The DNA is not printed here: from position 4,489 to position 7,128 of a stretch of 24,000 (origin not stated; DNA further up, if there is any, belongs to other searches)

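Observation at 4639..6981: UbiB/ABC1 atypical kinase covalently fused to a diiron ferritin-like (R2/AurF/Coq7-type chemistry) domain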

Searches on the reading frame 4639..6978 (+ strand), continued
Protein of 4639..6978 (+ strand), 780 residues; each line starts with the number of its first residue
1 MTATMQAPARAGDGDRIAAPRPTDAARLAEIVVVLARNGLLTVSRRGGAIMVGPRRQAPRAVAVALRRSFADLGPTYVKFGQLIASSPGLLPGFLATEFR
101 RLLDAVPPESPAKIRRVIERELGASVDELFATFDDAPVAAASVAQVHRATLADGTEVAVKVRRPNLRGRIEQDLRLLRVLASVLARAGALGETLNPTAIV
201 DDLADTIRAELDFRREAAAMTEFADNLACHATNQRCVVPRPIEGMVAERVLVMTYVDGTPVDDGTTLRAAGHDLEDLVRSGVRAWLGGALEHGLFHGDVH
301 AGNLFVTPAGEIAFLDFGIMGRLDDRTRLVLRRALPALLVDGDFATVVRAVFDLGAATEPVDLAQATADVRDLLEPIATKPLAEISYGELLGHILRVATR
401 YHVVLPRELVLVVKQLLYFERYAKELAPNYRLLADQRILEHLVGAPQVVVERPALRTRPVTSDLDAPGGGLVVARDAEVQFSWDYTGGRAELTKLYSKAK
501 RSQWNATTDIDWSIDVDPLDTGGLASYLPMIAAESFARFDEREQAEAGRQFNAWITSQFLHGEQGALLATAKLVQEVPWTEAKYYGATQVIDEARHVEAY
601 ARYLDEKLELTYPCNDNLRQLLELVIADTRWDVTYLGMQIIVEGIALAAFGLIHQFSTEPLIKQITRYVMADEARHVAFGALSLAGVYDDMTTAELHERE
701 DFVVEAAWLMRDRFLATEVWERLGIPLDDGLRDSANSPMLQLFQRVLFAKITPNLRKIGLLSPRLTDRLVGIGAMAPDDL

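Call 30: find_encoding_contigs(protein=P0114, flank=7000, max_places=2)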
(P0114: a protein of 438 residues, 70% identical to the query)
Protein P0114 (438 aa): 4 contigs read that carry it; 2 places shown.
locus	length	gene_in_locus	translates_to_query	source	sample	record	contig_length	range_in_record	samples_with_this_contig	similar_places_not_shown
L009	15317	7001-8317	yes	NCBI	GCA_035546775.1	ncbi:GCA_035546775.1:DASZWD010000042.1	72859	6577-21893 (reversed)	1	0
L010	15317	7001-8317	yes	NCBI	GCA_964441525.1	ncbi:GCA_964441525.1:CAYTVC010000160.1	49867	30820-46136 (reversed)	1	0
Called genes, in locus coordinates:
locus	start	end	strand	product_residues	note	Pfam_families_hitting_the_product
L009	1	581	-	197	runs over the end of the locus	PF00440:TetR_N, PF17754:TetR_C_14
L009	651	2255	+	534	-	PF07690:MFS_1, PF13347:MFS_2 (faint)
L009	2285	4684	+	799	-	PF22666:Glyco_hydro_2_N2, PF02837:Glyco_hydro_2_N (weak), PF00703:Glyco_hydro_2, PF17786:Mannosidase_ig, PF17753:Ig_mannosidase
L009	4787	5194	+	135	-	PF03795:YCII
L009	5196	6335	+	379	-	PF04542:Sigma70_r2, PF08281:Sigma70_r4_2 (weak), PF20239:DUF6596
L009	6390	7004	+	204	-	PF00440:TetR_N (faint), PF18598:TetR_C_36 (weak)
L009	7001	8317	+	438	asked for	PF03109:ABC1, PF01636:APH (faint), PF27536:UbiB_helical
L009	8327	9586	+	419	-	PF00067:p450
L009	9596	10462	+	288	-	PF03009:GDPD, PF13653:GDPD_2 (weak)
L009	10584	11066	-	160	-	-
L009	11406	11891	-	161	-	PF22481:DUF6985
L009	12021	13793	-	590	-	-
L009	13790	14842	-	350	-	-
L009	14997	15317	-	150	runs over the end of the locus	PF01381:HTH_3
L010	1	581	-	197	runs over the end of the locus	PF00440:TetR_N, PF17754:TetR_C_14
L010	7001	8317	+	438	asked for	PF03109:ABC1, PF01636:APH (faint), PF27536:UbiB_helical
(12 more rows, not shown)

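Call 41: predict_structure(alignment_id=A1)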
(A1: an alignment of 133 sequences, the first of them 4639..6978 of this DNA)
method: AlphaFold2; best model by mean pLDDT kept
length: 780 residues; sequences in the alignment: 133
mean_pLDDT: 88.4   pTM: 0.79
mean pLDDT of the five models: 88.4, 86.1, 84.4, 84.2, 84.2
residues with pLDDT >= 90: 441; 70-90: 300; 50-70: 28; < 50: 11
segments of 3 or more residues with pLDDT < 50: 1-9
pLDDT, mean of each block of 10 residues (from residue 1): 38 70 92 93 86 86 91 91 80 84 83 98 98 96 95 98 90 94 84 80 90 96 94 92 98 97 94 93 92 90 91 94 90 79 83 78 91 85 81 84 84 84 86 79 70 89 90 88 80 93 92 95 71 76 91 94 96 91 94 97 97 95 95 95 90 86 95 96 94 96 94 90 87 79 81 93 93 78
secondary structure, 60 per line:
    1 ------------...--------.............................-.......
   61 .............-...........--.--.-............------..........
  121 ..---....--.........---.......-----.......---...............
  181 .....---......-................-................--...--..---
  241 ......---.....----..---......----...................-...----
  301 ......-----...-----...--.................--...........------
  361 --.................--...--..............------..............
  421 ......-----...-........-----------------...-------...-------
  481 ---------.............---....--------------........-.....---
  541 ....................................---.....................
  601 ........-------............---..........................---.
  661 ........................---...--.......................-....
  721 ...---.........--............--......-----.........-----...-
elements in order (helices of 4 or more, strands of 3 or more residues): H24-52 H54-73 H75-85 H93-104 H111-122 H126-129 E132-140 E144-150 E156-162 H166-185 H189-194 H196-211 H213-228 E241-246 E250-254 H264-269 H274-292 E294-296 E304-306 E312-314 E320-322 H325-341 H344-354 H363-379 H387-400 H407-426 H436-443 E461-463 E471-473 H490-502 H506-509 H524-531 H533-537 H541-576 H580-608 H616-627 H631-656 H660-684 H693-715 H717-723 H727-735 H738-749 H752-757 H763-771

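Call 45: search_protein_representatives(protein=window:4639-6978:+)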
Query: 780 residues. Proteins with E-value up to 0.001 (for the whole library): 28376; up to 1e-10: 16641; up to 1e-30: 4127. The best 150 are listed.
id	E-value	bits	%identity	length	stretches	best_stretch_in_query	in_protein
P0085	0.0e+00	1119.9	68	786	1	8-780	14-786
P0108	6.4e-226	768.6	68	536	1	253-776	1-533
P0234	5.9e-142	491.0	45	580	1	17-572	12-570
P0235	2.0e-123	429.7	64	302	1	269-569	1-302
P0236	1.5e-122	426.8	61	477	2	70-338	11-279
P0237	4.2e-119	415.4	50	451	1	18-438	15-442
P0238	4.9e-119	415.2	51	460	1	34-442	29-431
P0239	7.7e-114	398.0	60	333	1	128-443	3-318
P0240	2.3e-112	393.2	49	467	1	21-443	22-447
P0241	1.1e-110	387.6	62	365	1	20-339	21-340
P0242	1.5e-106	373.9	48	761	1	9-443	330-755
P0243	7.7e-105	368.3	67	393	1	47-346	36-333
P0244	1.2e-101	357.7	41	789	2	31-443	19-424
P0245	1.8e-99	350.5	57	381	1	473-774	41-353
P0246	7.5e-96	338.6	45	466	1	9-442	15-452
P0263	2.8e-80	287.1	49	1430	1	464-773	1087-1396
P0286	8.9e-73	262.3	46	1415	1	490-773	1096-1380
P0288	1.1e-72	261.9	47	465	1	479-774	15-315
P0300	3.9e-70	253.5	43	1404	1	459-767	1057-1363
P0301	4.1e-70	253.5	46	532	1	491-767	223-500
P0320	1.0e-66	242.2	44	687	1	490-773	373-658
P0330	1.2e-65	238.7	49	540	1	536-770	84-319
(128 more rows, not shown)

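Call 46: search_protein_families(library=pfam, proteins=[P0244, P0234, P0242, P0263, P0286, P0300, P0301, P0320, P0330, P0288], max_evalue=0.0001)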
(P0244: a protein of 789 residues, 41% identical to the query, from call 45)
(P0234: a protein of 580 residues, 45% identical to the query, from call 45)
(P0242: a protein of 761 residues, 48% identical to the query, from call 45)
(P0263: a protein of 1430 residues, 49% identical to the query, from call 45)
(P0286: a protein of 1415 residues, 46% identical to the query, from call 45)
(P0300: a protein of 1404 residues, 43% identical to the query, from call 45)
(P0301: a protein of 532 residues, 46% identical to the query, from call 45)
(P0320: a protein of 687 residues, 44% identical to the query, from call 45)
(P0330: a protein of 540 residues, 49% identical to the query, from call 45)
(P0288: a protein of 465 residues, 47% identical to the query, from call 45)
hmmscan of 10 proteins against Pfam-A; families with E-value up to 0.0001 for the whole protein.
P0244 (789 aa): 4 families
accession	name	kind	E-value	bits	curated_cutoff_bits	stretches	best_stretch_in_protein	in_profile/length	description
PF03109.22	ABC1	-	1.3e-65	221.3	22.9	1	85-330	2-242/244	ABC1 atypical kinase-like domain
PF11583.14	AurF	-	3.6e-06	26.8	29.6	0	592-638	90-137/282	P-aminobenzoate N-oxygenase AurF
PF01636.29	APH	-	1.1e-05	25.8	23.2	0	256-300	147-195/239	Phosphotransferase enzyme family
PF02332.24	Phenol_Hydrox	-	7.4e-05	22.9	24.4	0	530-630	25-127/230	Methane/Phenol/Alkene Hydroxylase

P0234 (580 aa): 1 family
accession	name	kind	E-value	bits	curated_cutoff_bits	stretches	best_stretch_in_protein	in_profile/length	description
PF03109.22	ABC1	-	4.4e-64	216.4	22.9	1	98-344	3-242/244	ABC1 atypical kinase-like domain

P0242 (761 aa): 3 families
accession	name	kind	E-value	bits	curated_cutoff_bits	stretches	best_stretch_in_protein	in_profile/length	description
PF03109.22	ABC1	-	1.7e-66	224.3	22.9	1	413-654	1-236/244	ABC1 atypical kinase-like domain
PF12146.15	Hydrolase_4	-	3.7e-09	36.7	27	1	26-153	4-130/239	Serine aminopeptidase, S33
PF02129.25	Peptidase_S15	-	6.9e-05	23.1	23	0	11-139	2-134/262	X-Pro dipeptidyl-peptidase (S15 family)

P0263 (1430 aa): 6 families
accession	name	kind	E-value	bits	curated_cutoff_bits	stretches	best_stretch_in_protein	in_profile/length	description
PF00501.34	AMP-binding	-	1.7e-58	198.7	29.9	1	13-410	1-384/384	AMP-binding enzyme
PF07993.18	NAD_binding_4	-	5.2e-54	183.5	20.1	1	708-944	1-258/258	Male sterility protein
PF11583.14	AurF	-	4.3e-18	65.9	29.6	1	1116-1382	10-282/282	P-aminobenzoate N-oxygenase AurF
PF00550.31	PP-binding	-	7.9e-09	36.1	20.8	1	607-652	9-56/67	Phosphopantetheine attachment site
PF23024.1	AMP-dom_DIP2-like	-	1.5e-07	31.8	27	1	455-563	4-108/110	Disco-interacting protein 2-like, AMP domain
PF01370.27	Epimerase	-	3.8e-05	23.7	20.9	1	707-910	2-184/240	NAD dependent epimerase/dehydratase family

P0286 (1415 aa): 6 families
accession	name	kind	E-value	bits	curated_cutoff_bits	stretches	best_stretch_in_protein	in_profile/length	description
PF00501.34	AMP-binding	-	1e-65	222.4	29.9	1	33-418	10-384/384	AMP-binding enzyme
PF07993.18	NAD_binding_4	-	4.4e-53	180.5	20.1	1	708-945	1-258/258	Male sterility protein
PF11583.14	AurF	-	1.8e-21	77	29.6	1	1093-1366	3-282/282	P-aminobenzoate N-oxygenase AurF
PF01370.27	Epimerase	-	1.1e-09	38.6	20.9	1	706-900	1-176/240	NAD dependent epimerase/dehydratase family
PF23024.1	AMP-dom_DIP2-like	-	1.2e-09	38.6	27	1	461-569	2-105/110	Disco-interacting protein 2-like, AMP domain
PF00550.31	PP-binding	-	2.3e-09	37.8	20.8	1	614-667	12-66/67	Phosphopantetheine attachment site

P0300 (1404 aa): 7 families
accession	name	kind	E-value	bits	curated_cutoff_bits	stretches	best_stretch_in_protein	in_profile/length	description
PF00501.34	AMP-binding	-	6.1e-63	213.3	29.9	1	23-418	4-384/384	AMP-binding enzyme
PF07993.18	NAD_binding_4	-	1.6e-54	185.2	20.1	1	693-929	1-257/258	Male sterility protein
PF11583.14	AurF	-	2.3e-19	70.1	29.6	1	1086-1353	6-280/282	P-aminobenzoate N-oxygenase AurF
PF01370.27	Epimerase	-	1.2e-15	58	20.9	1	692-887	2-177/240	NAD dependent epimerase/dehydratase family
PF00550.31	PP-binding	-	9e-11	42.3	20.8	1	590-652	2-65/67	Phosphopantetheine attachment site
PF08659.16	KR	-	1.3e-06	28.9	22.6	1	691-787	3-93/180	KR domain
PF13460.12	NAD_binding_10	-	3.5e-06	27.4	27.2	0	695-728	1-34/184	NAD(P)H-binding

P0301 (532 aa): 2 families
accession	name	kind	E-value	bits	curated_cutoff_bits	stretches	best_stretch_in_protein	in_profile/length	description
PF11583.14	AurF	-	1.3e-16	61.1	29.6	1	224-447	8-237/282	P-aminobenzoate N-oxygenase AurF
PF07993.18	NAD_binding_4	-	5.8e-10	39.2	20.1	1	1-73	183-258/258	Male sterility protein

P0320 (687 aa): 3 families
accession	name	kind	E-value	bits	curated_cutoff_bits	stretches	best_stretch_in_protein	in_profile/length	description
PF07993.18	NAD_binding_4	-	2.7e-44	151.7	20.1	1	1-212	28-258/258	Male sterility protein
PF11583.14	AurF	-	2.4e-15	56.9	29.6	1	372-604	5-243/282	P-aminobenzoate N-oxygenase AurF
PF00268.27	Ribonuc_red_sm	-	1.9e-05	24.6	33.6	0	420-589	38-224/281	Ribonucleotide reductase, small chain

P0330 (540 aa): 0 families

P0288 (465 aa): 1 family
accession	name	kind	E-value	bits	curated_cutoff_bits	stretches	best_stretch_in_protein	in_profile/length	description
PF11583.14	AurF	-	4.5e-06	26.5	29.6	1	126-300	105-282/282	P-aminobenzoate N-oxygenase AurF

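Call 54: fold_search(model_id=the predicted structure, library=pdb)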
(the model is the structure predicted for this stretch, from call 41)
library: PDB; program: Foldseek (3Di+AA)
matches with E <= 10: 1975; with E <= 0.001: 208
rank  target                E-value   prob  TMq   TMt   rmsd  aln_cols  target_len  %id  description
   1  5i35                  2.5e-14  1.00  0.41  0.77   4.4       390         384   22  Structure of the Human mitochondrial kinase COQ8A R611K with AMPPNP (Cerebellar Ataxia and Ubiquinone Deficiency Through (released 2016-08-17)
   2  7cyr                  6.6e-14  1.00  0.35  0.64   5.9       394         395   22  The closed conformation of MSMEG_1954 from Mycobacterium smegmatis (released 2021-12-08)
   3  7udq_B                1.6e-13  1.00  0.40  0.76   4.7       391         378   23  Crystal structure of COQ8A-CA157 inhibitor complex in space group P1 (released 2023-01-18)
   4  7cz2                  2.2e-13  1.00  0.30  0.69   7.1       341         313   24  The complex structure of MSMEG_1954-ADP from Mycobacterium smegmatis (released 2021-12-08)
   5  7udq_A                3.7e-13  1.00  0.39  0.77   4.6       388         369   22  Crystal structure of COQ8A-CA157 inhibitor complex in space group P1 (released 2023-01-18)
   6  4ped                  6.8e-13  1.00  0.38  0.71   5.3       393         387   22  Mitochondrial ADCK3 employs an atypical protein kinase-like fold to enable coenzyme Q biosynthes (released 2014-11-19)
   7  7cy2                  8.1e-13  1.00  0.31  0.69   6.6       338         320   24  The open conformation of MSMEG_1954 from Mycobacterium smegmatis (released 2021-12-08)
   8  7udp                  1.1e-12  1.00  0.40  0.77   4.4       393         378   22  Crystal structure of COQ8A-CA157 inhibitor complex in space group C2 (released 2023-01-18)
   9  5yjz                  1.9e-12  1.00  0.30  0.54  11.6       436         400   23  The native crystal structure of Rv3197 from Mycobacterium tuberculosis (released 2018-02-07)
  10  5yk2                  4.1e-12  1.00  0.29  0.53  11.4       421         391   22  The complex structure of Rv3197-erythromycin from Mycobacterium tuberculosis (released 2018-02-07)
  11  5yk0                  4.7e-12  1.00  0.30  0.53  10.2       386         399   22  The complex structure of Rv3197-ADP from Mycobacterium tuberculosis (released 2018-02-07)
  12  5yk1                  5.3e-12  1.00  0.29  0.52  11.4       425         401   22  The complex structure of Rv3197-AMPPNP from Mycobacterium tuberculosis (released 2018-02-07)
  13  6b2q_C                5.2e-06  1.00  0.15  0.38  14.4       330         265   18  Dual Inhibition of the Essential Protein Kinases A and B in Mycobacterium tuberculosis (released 2018-02-14)
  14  6b2q_B                1.5e-05  1.00  0.16  0.40  15.1       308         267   20  Dual Inhibition of the Essential Protein Kinases A and B in Mycobacterium tuberculosis (released 2018-02-14)
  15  6zxg_z                1.7e-05  1.00  0.18  0.35  14.8       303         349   14  Cryo-EM structure of a late human pre-40S ribosomal subunit - State H1 (released 2020-12-02)
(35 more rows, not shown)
